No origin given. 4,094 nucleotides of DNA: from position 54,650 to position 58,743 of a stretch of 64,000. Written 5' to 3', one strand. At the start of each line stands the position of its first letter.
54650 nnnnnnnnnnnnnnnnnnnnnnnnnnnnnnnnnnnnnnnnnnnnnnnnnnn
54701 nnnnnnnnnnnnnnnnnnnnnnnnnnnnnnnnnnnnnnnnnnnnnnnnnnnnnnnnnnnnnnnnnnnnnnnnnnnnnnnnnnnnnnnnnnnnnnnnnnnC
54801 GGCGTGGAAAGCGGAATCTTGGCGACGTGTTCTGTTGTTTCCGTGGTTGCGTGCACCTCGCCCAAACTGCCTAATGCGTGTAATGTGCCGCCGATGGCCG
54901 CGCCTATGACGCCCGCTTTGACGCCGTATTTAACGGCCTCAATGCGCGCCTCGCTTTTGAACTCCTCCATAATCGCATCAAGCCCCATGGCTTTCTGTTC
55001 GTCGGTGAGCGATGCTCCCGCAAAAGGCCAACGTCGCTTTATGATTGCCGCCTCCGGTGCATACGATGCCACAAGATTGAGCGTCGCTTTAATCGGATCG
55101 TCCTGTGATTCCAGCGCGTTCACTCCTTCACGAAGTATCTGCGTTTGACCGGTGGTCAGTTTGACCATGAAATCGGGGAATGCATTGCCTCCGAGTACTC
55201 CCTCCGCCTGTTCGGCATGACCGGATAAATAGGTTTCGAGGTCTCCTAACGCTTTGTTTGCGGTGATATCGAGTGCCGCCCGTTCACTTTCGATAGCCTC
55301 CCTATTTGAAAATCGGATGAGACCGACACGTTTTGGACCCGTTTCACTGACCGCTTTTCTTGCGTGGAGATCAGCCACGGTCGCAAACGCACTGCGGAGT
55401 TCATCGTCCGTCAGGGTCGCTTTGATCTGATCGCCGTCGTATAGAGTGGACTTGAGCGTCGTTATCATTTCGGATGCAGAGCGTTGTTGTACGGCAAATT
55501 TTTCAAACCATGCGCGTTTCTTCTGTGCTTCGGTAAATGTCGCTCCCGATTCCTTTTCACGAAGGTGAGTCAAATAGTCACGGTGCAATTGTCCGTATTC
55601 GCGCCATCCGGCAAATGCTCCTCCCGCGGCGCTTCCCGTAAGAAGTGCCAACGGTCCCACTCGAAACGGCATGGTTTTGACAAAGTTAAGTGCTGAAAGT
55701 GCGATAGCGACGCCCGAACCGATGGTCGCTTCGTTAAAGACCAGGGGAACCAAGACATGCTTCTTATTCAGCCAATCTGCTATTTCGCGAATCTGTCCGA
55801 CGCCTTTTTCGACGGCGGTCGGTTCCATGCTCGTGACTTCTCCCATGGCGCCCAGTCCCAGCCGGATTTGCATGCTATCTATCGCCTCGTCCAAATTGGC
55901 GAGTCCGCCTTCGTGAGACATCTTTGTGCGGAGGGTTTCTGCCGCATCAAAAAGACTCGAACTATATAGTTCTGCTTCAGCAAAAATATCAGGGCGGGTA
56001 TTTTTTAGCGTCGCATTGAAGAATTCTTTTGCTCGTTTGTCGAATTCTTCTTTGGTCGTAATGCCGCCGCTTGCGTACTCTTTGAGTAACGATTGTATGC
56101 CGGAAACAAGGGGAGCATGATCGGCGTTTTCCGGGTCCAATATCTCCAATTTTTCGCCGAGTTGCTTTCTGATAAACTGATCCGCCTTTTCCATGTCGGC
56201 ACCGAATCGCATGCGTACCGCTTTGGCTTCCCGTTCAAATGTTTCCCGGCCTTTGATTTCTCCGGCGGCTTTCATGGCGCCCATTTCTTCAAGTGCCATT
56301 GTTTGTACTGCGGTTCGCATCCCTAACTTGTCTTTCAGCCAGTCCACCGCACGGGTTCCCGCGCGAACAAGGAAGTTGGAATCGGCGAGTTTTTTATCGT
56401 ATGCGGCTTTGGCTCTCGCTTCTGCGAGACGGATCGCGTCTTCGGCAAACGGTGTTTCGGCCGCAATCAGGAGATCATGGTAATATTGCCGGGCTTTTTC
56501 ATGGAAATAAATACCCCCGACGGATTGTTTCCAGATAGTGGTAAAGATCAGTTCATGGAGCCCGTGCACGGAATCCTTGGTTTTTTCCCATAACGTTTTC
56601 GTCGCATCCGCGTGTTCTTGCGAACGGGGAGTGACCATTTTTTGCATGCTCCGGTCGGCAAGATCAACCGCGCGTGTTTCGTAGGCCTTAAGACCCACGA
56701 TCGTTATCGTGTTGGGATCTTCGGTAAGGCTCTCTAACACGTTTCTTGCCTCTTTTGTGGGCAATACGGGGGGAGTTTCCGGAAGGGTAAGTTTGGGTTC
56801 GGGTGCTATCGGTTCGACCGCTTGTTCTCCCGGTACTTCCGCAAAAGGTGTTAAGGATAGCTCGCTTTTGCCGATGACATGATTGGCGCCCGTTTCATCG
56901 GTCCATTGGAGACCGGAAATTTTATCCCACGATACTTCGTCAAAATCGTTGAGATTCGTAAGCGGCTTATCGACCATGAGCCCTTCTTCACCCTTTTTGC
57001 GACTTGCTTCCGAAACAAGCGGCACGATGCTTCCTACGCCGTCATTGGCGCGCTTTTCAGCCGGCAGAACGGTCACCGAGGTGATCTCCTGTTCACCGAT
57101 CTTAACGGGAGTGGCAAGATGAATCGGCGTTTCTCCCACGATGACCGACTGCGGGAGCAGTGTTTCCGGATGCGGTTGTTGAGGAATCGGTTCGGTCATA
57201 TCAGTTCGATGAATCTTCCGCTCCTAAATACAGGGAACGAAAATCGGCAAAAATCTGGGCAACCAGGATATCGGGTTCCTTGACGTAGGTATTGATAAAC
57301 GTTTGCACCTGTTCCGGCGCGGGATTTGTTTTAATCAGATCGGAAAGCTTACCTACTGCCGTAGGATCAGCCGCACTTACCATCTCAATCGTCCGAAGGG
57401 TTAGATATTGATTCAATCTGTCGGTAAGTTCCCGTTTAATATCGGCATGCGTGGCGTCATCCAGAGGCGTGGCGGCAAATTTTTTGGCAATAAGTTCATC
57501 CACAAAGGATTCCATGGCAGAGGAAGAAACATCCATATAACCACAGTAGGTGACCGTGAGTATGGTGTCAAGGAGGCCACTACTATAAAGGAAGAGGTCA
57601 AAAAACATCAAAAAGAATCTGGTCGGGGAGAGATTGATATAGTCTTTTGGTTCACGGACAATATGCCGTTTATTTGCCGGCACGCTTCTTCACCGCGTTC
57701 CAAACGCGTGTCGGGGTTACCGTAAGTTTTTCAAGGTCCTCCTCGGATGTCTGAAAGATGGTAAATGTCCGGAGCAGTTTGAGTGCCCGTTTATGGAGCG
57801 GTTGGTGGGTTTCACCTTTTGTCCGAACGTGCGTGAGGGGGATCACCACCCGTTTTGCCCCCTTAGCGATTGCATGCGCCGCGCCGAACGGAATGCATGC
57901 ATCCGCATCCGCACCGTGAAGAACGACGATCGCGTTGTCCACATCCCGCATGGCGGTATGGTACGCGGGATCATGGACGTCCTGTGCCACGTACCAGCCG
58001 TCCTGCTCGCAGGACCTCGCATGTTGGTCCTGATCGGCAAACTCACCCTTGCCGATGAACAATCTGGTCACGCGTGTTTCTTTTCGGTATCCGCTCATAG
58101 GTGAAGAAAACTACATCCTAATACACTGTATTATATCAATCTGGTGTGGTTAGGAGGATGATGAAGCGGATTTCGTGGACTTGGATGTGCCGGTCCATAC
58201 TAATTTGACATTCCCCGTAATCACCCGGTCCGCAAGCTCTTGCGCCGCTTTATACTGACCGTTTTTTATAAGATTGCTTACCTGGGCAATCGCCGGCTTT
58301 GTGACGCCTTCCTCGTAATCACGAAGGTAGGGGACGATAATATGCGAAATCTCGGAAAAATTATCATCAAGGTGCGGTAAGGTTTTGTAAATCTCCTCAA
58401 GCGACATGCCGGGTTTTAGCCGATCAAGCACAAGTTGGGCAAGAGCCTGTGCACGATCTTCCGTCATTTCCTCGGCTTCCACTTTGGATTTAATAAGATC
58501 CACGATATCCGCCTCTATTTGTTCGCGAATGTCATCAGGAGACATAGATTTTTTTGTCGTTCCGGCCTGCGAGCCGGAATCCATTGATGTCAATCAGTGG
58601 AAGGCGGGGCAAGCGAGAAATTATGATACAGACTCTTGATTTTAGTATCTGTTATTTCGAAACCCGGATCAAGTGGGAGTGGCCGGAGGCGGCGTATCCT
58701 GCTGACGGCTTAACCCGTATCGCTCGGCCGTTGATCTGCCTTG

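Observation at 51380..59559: Operon of Maf-like pyrophosphatase, three small ORFans and a 1939-aa membrane-associated giant protein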

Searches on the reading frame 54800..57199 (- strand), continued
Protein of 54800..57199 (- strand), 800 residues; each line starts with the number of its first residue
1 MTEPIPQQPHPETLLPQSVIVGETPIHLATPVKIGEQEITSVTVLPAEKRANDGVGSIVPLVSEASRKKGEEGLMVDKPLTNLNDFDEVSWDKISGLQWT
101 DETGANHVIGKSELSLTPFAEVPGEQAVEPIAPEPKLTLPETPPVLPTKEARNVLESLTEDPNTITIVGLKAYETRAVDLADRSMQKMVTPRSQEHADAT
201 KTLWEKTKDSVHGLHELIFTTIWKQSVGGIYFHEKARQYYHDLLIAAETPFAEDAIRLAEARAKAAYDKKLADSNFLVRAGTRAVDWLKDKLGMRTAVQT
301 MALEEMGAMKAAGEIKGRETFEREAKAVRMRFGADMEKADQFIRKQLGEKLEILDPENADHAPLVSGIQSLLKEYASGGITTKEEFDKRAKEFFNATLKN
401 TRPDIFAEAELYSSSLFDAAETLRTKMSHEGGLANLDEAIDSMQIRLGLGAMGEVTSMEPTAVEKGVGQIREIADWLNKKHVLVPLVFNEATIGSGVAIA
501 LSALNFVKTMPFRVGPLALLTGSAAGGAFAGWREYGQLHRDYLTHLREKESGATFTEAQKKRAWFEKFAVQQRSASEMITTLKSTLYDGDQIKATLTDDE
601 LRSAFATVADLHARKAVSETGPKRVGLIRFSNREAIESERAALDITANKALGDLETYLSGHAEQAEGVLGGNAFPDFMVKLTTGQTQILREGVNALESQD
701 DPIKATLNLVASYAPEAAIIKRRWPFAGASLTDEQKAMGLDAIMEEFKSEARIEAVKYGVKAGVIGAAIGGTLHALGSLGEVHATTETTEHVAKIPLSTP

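Call 90: find_encoding_contigs(protein=P0112, flank=4000, max_places=1)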
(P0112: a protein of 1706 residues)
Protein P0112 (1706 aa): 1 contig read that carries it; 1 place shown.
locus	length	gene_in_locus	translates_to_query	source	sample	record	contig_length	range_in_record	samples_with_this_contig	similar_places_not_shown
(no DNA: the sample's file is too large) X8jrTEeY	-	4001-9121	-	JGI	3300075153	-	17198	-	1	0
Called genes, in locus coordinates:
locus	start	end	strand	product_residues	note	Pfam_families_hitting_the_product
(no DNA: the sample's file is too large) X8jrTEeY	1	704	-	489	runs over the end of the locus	PF01547:SBP_bac_1, PF13416:SBP_bac_8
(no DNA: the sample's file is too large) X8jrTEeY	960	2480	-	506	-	PF05362:Lon_C, PF13541:ChlI, PF00493:MCM (weak), PF00158:Sigma54_activat (weak), PF01078:Mg_chelatase, PF07728:AAA_5 (weak), PF13335:Mg_chelatase_C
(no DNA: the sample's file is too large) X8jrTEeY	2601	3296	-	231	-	PF00696:AA_kinase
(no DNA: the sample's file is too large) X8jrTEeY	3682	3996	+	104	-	PF18908:DUF5663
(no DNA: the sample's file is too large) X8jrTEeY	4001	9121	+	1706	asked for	PF04015:DUF362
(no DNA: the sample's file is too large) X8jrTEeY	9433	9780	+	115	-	PF09685:MamF_MmsF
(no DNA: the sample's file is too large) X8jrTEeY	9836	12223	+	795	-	PF01326:PPDK_N, PF00391:PEP-utilizers, PF02896:PEP-utilizers_C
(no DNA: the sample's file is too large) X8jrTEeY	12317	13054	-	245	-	PF01978:TrmB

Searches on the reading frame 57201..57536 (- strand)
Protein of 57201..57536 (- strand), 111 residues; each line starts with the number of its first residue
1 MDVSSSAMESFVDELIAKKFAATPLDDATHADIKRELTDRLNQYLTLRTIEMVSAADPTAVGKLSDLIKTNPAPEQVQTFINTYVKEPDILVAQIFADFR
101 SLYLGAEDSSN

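Call 53: search_protein_families(library=pfam, alignment_id=A9, max_evalue=1)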
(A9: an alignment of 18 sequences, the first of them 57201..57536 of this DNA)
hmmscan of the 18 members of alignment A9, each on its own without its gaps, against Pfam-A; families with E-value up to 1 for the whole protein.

A. member 1, window:57201-57536:- (111 aa): 0 families

B. families by the number of members that match (of 18 scanned): 15 families
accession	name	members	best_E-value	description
PF12091.13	DUF3567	8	0.0048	Protein of unknown function (DUF3567)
PF08766.16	DEK_C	2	0.018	DEK C terminal domain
PF08822.17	DUF1804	2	0.066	Protein of unknown function (DUF1804)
PF14103.11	DUF4276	1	0.0056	Domain of unknown function (DUF4276)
PF24842.1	UFD1_N2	1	0.015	Ubiquitin fusion degradation protein UFD1, N-terminal subdomain 2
PF24268.1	NttC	1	0.018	T2SS substrate NttC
PF02341.20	RbcX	1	0.035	RbcX protein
PF17315.7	FMP23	1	0.063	Found in mitochondrial proteome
PF02251.23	PA28_N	1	0.081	Proteasome activator PA28, N-terminal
PF12513.15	SUV3_C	1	0.082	ATP-dependent RNA helicase SUV3 C-terminal domain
PF03096.20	Ndr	1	0.1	Ndr family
PF24330.1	DUF7499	1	0.12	Family of unknown function (DUF7499)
PF17898.6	GerD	1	0.14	Spore germination GerD central core domain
PF18146.6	CinA_KH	1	0.16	Damage-inducible protein CinA KH domain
PF00579.31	tRNA-synt_1b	1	0.19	tRNA synthetases class I (W and Y)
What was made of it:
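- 57201..57536 (-): 111-aa helical protein, a divergent DUF5663 family member. Its stop codon is 1 nt from the giant's ATG. No direct Pfam hit (call 53).
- On DUF5663 (PF18908): Direct hmmscan is negative (call 53).
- Closest known: DUF5663. Different: The window protein does not reach Pfam significance on its own (call 53).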

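Call 57: search_protein_families(library=padloc, proteins=[window:57201-57536:-], max_evalue=0.1)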
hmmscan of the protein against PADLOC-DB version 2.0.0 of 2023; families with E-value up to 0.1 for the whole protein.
window:57201-57536:- (111 aa): 0 families

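Call 58: search_protein_families(library=phrogs, proteins=[window:57201-57536:-], max_evalue=0.1)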
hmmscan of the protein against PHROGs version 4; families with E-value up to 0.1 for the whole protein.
window:57201-57536:- (111 aa): 1 family
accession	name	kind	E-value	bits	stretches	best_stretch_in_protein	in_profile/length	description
phrog_17883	-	unknown function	0.09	14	0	29-103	68-140/145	-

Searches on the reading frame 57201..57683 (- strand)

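Call 6: search_protein_families(library=pfam, proteins=[window:57201-57683:-], max_evalue=1)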
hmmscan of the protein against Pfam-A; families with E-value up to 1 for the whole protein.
window:57201-57683:- (160 aa): 0 families

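Call 7: search_protein_families(library=ncbifam, proteins=[window:57201-57683:-], max_evalue=1)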
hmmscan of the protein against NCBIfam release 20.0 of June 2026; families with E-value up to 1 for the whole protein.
window:57201-57683:- (160 aa): 2 families
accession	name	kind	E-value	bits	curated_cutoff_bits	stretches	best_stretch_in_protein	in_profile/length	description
NF045688.1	BCarotHydoxCrtR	equivalog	0.097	11.7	475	1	5-86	6-81/297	beta-carotene hydroxylase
NF004837.0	PRK06187.1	subfamily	0.099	10.9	476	1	73-113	473-513/531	long-chain-fatty-acid--CoA ligase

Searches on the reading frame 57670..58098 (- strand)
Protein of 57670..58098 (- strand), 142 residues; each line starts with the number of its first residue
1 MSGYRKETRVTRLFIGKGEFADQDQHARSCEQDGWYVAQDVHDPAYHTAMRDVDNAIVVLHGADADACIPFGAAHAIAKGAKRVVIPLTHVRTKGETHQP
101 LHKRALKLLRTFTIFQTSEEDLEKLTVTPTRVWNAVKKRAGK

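Call 6: search_protein_families(library=pfam, proteins=[window:57670-58098:-], max_evalue=1)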
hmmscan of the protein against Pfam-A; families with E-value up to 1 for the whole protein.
window:57670-58098:- (142 aa): 0 families

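Call 7: search_protein_families(library=ncbifam, proteins=[window:57670-58098:-], max_evalue=1)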
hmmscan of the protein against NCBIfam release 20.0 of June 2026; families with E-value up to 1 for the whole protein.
window:57670-58098:- (142 aa): 1 family
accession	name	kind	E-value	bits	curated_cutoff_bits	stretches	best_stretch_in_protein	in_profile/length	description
NF005880.0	PRK07831.1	equivalog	0.04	13.5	336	1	44-127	7-90/263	SDR family oxidoreductase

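Call 57: search_protein_families(library=padloc, proteins=[window:57670-58098:-], max_evalue=0.1)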
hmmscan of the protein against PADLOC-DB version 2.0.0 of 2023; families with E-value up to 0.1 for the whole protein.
window:57670-58098:- (142 aa): 0 families

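Call 58: search_protein_families(library=phrogs, proteins=[window:57670-58098:-], max_evalue=0.1)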
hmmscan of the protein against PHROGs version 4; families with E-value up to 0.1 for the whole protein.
window:57670-58098:- (142 aa): 0 families
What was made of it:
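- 57670..58098 (-): 142-aa ORF, a strain-specific insertion and not part of the conserved unit. No family hit (calls 6, 7, 57, 58).
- Checked: The ORF said to resemble a nucleoside deoxyribosyltransferase (57670-58098) has no family hit (calls 6, 7, 57, 58).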

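Call 62: find_homologous_proteins(query=window:57670-58098:-, max_evalue=0.01)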
Query window:57670-58098:- (142 aa): 3 proteins with E <= 0.01 among 10 candidates.
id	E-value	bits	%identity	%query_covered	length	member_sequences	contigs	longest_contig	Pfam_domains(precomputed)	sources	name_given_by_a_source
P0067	6.1e-91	319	100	100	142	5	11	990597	-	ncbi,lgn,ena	ncbi:MAG: hypothetical protein ACOY3M_01905 [Patescibacteria group bacterium]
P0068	3.2e-52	194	62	96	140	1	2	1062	-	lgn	-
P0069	2.5e-45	172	59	94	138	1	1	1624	-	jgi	-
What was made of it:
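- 57670..58098 (-): Only 3 database homologues (call 62).
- On Nucleoside 2-deoxyribosyltransferase-like (142-aa ORF): Its 3 homologues carry no Pfam domain, and the only name given to any of them is 'hypothetical protein' (call 62).
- Checked: It has only 3 homologues among 5.8 billion clustered sequences (call 62).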

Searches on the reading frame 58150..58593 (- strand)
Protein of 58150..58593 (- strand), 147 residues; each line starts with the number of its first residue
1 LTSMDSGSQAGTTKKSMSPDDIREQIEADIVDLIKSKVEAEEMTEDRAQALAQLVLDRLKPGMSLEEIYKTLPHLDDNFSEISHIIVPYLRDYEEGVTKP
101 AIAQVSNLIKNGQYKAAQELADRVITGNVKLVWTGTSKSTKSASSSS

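Call 6: search_protein_families(library=pfam, proteins=[window:58150-58593:-], max_evalue=1)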
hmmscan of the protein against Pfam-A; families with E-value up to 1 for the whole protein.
window:58150-58593:- (147 aa): 4 families
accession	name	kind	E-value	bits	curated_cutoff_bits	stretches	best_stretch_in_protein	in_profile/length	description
PF04255.20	DUF433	-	0.0046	17.2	23.6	1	53-76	22-45/56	Protein of unknown function (DUF433)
PF11728.13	ArAE_1_C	-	0.041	14.4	22.4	1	68-125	4-62/166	Putative aromatic acid exporter C-terminal domain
PF01411.24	tRNA-synt_2c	-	0.13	11.1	30.3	1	5-100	174-261/552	tRNA synthetases class II (A)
PF20561.3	DUF6771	-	0.16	12.3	23.7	0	40-62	28-50/63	Domain of unknown function (DUF6771)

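Call 7: search_protein_families(library=ncbifam, proteins=[window:58150-58593:-], max_evalue=1)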
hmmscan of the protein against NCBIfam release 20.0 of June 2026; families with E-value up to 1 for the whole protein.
window:58150-58593:- (147 aa): 1 family
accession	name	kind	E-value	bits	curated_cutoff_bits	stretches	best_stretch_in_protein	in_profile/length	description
NF052384.1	Lys_5_6_mutase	equivalog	0.082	11.5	600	1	12-136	81-203/511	lysine 5,6-aminomutase subunit alpha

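Call 54: search_protein_families(library=pfam, alignment_id=A10, max_evalue=1)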
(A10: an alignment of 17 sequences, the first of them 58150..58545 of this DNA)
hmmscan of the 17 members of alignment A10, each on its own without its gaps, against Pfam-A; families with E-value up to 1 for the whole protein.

A. member 1, window:58150-58545:- (131 aa): 3 families
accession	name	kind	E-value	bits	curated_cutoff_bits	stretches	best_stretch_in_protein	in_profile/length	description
PF04255.20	DUF433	-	0.0048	17.1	23.6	1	37-60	22-45/56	Protein of unknown function (DUF433)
PF11728.13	ArAE_1_C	-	0.034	14.6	22.4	1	51-109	3-62/166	Putative aromatic acid exporter C-terminal domain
PF20561.3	DUF6771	-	0.13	12.5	23.7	0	24-46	28-50/63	Domain of unknown function (DUF6771)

B. families by the number of members that match (of 17 scanned): 44 families (the first 25 are shown)
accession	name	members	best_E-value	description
PF04255.20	DUF433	12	0.0048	Protein of unknown function (DUF433)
PF18915.5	DUF5667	4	0.011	Domain of unknown function (DUF5667)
PF13026.12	DUF3887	4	0.018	Protein of unknown function (DUF3887)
PF13108.11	DUF3969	3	0.004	Protein of unknown function (DUF3969)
PF08625.16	Utp13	3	0.008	Utp13 specific WD40 associated domain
PF02885.22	Glycos_trans_3N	3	0.015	Glycosyl transferase family, helical bundle domain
PF13616.12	Rotamase_3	3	0.025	PPIC-type PPIASE domain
PF11728.13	ArAE_1_C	3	0.034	Putative aromatic acid exporter C-terminal domain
PF20787.2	SPP1_GP23-1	3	0.047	SPP1 phage GP23.1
PF20561.3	DUF6771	3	0.11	Domain of unknown function (DUF6771)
PF08044.16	DUF1707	3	0.15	DUF1707 SHOCT-like domain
PF21356.2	Vps27_GAT-like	2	0.003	Vacuolar protein sorting-associated protein 27, GAT-like domain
PF19826.4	DUF6307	2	0.023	Family of unknown function (DUF6307)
PF25504.1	HEAT_5MP1_2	2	0.03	5MP1/2 HEAT domain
PF16546.10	SGTA_dimer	2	0.038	Homodimerisation domain of SGTA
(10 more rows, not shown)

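Call 57: search_protein_families(library=padloc, proteins=[window:58150-58545:-], max_evalue=0.1)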
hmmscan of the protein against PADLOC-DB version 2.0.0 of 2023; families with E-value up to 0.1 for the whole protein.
window:58150-58545:- (131 aa): 2 families
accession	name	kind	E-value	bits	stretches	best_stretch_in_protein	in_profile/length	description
PDLC00555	JetD2|JetD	-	0.017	11.9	1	16-74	236-286/472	DUF2220; DUF3322; DUF2399 domain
PDLC01807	CARF1--CARF_HEPN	-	0.031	11.2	1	58-110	166-215/457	-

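Call 58: search_protein_families(library=phrogs, proteins=[window:58150-58545:-], max_evalue=0.1)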
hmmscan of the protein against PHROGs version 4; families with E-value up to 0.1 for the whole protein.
window:58150-58545:- (131 aa): 2 families
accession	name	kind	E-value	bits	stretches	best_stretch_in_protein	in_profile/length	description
phrog_11928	-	unknown function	0.022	15.6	1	36-61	27-54/74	-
phrog_36925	-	unknown function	0.096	13.9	0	14-94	13-90/91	-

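Call 102: find_homologous_proteins(query=A10, max_evalue=0.001)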
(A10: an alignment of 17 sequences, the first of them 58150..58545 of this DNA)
Query A10 (17 sequences) (131 aa, profile of the alignment): 373 proteins with E <= 0.001 among 1978 candidates; the best 120 are listed.
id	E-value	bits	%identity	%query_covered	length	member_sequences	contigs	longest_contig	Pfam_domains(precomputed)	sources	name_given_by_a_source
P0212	1.1e-64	234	82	94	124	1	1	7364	-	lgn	-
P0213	1.2e-64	234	82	93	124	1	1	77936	-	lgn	-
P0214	1.6e-64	234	81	94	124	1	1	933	-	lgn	-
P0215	2.2e-64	233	81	94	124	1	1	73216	-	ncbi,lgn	-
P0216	2.5e-64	233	83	93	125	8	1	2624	-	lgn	-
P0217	2.6e-64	233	82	93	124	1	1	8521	-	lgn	-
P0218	4.1e-64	232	79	95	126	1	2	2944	-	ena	-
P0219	5.6e-64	232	80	95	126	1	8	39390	-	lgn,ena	-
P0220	6.5e-64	232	85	97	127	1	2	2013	-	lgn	-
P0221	7.2e-64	231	79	96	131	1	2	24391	-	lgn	-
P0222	7.3e-64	231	87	95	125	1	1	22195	-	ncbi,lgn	-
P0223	8.1e-64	231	88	95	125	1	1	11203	-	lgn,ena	-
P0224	1.0e-63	231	81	95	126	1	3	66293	-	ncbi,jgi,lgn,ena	jgi:hypothetical protein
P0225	1.3e-63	231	81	95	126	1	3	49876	-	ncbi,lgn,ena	-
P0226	1.9e-63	230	77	95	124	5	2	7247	-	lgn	-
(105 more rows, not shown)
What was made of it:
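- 58150..58545 (-): 131-aa helical protein (about 124 aa in most orthologues), co-distributed with the giant within this lineage. 373 homologues, all unnamed; at least 24 share a contig length with giant hits (call 102).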
